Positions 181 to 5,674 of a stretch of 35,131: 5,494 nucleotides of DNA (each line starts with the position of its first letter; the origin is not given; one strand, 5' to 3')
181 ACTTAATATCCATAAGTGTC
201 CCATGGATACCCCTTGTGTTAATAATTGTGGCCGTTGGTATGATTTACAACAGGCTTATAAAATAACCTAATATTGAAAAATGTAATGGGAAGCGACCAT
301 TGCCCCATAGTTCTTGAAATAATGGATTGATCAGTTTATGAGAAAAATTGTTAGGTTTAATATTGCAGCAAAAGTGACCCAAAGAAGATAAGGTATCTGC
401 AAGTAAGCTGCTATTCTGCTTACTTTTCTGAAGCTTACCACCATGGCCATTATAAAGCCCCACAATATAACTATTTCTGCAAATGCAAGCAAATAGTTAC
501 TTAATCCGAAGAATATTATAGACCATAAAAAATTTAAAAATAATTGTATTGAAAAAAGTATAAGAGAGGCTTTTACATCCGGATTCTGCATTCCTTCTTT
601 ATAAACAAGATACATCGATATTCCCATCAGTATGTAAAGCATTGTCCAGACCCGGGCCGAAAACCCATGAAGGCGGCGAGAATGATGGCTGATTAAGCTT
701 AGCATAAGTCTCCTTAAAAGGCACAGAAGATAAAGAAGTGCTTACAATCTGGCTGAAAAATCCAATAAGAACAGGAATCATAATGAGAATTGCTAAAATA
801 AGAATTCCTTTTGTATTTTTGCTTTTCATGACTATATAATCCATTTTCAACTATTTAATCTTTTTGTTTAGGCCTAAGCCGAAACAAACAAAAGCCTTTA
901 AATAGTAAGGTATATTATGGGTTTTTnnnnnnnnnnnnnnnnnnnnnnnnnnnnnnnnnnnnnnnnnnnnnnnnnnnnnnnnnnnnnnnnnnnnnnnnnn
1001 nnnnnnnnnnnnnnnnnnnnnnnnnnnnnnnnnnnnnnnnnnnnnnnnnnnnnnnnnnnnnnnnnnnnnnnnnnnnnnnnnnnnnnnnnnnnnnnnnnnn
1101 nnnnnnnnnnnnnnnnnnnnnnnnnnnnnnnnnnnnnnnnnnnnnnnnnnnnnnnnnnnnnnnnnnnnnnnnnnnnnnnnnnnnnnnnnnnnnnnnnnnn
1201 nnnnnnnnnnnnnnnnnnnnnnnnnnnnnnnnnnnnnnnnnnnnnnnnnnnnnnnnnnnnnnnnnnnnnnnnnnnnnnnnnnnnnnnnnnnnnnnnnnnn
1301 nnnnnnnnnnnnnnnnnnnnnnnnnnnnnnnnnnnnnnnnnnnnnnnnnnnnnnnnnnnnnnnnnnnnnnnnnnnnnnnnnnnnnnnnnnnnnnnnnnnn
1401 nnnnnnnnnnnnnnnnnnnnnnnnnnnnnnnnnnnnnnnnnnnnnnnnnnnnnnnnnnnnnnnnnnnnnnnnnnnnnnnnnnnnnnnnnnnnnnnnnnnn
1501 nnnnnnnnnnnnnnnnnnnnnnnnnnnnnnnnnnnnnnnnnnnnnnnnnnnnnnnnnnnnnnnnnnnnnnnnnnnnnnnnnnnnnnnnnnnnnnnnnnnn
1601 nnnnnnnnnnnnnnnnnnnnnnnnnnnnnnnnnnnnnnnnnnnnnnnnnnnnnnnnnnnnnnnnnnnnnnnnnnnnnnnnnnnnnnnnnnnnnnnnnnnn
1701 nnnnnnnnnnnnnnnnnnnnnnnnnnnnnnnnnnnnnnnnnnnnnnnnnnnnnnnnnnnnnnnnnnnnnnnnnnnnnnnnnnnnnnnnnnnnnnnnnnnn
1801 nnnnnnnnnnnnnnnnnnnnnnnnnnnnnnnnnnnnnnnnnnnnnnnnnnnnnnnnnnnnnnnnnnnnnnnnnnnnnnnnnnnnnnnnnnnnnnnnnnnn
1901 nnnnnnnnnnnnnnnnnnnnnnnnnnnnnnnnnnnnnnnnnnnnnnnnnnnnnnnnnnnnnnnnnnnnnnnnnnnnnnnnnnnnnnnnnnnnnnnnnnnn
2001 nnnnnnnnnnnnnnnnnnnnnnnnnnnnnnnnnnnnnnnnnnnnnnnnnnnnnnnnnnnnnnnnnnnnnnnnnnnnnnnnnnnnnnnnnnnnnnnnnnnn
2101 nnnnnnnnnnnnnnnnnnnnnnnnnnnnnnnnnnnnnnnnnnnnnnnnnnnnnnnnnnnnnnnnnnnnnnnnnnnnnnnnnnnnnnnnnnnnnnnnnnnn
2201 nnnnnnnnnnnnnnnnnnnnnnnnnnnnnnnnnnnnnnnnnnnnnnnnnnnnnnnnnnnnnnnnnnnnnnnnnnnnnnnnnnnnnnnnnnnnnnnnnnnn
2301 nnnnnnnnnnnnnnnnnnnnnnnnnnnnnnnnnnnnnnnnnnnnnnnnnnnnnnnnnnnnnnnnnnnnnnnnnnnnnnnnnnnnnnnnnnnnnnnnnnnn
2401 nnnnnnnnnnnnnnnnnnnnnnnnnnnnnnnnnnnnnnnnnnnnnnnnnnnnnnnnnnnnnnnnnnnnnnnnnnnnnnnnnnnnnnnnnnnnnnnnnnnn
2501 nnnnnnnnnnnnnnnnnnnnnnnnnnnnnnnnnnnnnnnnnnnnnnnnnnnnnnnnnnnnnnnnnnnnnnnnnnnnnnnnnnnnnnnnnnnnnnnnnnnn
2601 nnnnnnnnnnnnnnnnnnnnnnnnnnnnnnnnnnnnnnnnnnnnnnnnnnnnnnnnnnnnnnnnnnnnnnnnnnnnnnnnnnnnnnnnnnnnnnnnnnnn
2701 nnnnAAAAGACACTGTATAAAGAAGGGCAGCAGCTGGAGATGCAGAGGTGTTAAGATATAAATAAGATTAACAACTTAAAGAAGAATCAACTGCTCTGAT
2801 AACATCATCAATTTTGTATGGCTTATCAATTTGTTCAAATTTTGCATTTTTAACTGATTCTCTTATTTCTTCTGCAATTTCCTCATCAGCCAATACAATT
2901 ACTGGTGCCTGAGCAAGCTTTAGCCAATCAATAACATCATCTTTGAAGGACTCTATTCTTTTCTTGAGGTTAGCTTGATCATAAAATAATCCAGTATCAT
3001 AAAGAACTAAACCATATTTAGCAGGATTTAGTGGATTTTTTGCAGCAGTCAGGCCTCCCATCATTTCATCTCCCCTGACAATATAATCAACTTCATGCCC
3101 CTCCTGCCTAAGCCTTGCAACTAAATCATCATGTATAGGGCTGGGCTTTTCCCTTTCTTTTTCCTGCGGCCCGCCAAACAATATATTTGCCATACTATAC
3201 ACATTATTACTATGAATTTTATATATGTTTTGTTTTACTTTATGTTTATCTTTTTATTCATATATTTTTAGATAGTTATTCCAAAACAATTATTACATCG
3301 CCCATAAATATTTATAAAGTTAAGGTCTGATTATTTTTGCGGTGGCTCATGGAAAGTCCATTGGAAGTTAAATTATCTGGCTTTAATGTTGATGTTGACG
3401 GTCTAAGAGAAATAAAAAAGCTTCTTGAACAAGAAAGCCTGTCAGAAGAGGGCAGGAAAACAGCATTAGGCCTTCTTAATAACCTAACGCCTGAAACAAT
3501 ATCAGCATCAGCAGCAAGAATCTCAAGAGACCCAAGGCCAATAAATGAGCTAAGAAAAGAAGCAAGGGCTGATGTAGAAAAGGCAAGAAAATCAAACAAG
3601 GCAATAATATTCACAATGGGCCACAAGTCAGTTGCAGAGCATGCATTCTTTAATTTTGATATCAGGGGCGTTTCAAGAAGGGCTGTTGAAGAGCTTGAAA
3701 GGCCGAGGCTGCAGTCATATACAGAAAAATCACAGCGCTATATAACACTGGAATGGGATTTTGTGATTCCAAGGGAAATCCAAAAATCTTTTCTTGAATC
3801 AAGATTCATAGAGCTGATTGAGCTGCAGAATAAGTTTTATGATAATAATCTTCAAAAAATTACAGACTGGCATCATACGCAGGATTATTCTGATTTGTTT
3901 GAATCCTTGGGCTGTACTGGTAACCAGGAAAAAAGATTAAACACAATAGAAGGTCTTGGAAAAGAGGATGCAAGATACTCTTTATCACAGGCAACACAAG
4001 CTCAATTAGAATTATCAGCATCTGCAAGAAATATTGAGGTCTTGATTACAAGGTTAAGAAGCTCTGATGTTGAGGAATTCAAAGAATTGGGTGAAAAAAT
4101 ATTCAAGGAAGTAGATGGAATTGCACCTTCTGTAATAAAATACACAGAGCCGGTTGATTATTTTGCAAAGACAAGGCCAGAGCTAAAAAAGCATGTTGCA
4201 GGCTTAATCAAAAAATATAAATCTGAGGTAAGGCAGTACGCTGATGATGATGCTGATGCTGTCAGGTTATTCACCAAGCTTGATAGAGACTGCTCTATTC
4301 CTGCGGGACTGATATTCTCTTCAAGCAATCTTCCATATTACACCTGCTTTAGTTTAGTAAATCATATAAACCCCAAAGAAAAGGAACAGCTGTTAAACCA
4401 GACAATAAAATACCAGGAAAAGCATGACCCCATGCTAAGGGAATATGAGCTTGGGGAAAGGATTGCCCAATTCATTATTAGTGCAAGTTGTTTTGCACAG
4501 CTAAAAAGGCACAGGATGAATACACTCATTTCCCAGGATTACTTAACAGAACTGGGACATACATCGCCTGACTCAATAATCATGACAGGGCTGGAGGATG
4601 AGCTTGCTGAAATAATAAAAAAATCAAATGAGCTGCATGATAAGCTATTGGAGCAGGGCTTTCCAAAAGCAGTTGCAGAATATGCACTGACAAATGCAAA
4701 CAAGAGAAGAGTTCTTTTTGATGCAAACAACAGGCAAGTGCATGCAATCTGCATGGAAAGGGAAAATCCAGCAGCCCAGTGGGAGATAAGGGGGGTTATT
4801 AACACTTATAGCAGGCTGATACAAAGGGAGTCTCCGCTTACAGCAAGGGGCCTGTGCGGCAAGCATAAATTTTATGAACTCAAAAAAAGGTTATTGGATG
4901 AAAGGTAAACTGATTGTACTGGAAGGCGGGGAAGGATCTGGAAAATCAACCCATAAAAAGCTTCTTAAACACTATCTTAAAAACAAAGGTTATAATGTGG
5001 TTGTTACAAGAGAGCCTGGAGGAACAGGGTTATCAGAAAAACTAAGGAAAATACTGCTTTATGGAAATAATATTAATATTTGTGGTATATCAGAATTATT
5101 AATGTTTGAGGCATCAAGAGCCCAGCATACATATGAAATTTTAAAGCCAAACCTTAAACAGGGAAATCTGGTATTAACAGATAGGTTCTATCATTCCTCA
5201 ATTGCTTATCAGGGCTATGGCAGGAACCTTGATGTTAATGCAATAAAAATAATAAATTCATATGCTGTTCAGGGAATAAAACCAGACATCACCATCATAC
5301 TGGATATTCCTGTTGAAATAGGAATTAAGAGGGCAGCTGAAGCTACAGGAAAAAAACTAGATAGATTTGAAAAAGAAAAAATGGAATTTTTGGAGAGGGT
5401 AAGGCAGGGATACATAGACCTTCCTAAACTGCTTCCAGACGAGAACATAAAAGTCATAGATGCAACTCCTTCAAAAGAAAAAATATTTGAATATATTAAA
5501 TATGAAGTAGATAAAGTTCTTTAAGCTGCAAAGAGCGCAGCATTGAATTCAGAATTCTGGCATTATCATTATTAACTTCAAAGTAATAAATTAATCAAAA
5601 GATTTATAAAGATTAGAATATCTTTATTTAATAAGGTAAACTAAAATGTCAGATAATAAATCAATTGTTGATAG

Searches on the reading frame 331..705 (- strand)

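Call 14: search_protein_families(library=pfam, proteins=[window:331-705:-], max_evalue=0.01)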
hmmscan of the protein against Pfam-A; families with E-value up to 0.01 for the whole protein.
window:331-705:- (124 aa): 1 family
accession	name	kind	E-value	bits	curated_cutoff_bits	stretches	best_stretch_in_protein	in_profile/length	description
PF03073.20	TspO_MBR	-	4.7e-36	124.1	24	1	19-121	42-144/145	TspO/MBR family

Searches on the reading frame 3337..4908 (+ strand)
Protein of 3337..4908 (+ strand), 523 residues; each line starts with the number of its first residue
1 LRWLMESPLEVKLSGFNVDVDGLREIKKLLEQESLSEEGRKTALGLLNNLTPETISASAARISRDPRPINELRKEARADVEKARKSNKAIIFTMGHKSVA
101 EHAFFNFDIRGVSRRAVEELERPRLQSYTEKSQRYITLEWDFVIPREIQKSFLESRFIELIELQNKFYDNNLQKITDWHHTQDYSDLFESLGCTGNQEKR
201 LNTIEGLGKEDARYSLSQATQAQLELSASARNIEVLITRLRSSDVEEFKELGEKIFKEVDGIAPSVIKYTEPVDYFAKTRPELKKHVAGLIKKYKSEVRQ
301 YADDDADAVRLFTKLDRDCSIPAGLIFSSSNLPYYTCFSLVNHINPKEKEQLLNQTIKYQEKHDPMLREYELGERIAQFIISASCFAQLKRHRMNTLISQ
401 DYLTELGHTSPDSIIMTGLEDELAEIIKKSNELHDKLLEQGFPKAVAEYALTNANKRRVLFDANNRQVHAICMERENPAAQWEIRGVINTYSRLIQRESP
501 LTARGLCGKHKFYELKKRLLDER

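Call 14: search_protein_families(library=pfam, proteins=[window:3337-4908:+], max_evalue=0.01)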
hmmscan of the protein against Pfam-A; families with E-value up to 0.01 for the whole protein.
window:3337-4908:+ (523 aa): 1 family
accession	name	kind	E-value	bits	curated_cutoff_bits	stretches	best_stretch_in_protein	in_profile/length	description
PF02511.20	Thy1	-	1.2e-46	159.4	24.8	2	47-265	3-191/191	Thymidylate synthase complementing protein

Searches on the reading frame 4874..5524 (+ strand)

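Call 14: search_protein_families(library=pfam, proteins=[window:4874-5524:+], max_evalue=0.01)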
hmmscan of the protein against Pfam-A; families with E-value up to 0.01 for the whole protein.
window:4874-5524:+ (216 aa): 4 families
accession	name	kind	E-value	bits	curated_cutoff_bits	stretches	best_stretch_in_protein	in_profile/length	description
PF02223.23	Thymidylate_kin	-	3.4e-51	174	27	1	16-206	1-183/185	Thymidylate kinase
PF13521.12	AAA_28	-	6.1e-06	27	27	1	14-115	2-92/164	AAA domain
PF20720.3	nSTAND3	-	0.0057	16.8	27.2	0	10-47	16-53/155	Novel STAND NTPase 3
PF08433.16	KTI12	-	0.008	16.2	22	0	13-47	3-37/271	Chromatin associated protein KTI12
